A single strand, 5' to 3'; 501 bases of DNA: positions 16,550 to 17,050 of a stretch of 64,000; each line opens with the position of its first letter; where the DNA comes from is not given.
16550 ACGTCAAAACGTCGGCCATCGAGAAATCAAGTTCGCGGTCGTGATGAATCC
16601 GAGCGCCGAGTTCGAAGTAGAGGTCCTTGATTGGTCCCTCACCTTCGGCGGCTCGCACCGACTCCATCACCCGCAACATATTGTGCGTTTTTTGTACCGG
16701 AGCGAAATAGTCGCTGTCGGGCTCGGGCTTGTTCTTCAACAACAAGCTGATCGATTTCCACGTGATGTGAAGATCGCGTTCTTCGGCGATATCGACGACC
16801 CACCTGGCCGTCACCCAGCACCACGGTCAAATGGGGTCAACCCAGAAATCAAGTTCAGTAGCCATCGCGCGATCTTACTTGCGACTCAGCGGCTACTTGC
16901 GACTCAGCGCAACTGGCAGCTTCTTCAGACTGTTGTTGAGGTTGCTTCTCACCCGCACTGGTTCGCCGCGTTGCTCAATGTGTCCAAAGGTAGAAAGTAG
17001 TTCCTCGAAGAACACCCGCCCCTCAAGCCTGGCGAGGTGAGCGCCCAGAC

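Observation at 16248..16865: Candidate selenoprotein: TGA replaces the first Cys of the CxxC site in a DsbA/Rv2466c-type oxidoreductase (UPWC)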

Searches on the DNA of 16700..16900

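Call 62: search_rna_families(source=window, start=16700, end=16900, threshold=evalue, max_evalue=10)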
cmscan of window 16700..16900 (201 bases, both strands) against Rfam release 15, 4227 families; matches with E-value up to 10: 2.
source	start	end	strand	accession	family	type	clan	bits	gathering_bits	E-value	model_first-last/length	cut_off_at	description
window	16860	16894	-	RF02939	COG2908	Cis-reg;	-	15.2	58.7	0.17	1-45/45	no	COG2908 RNA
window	16834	16859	+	RF01834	fiv_FSE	Cis-reg; frameshift_element;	-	10.5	53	6.2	1-35/35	no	ribosomal frameshift site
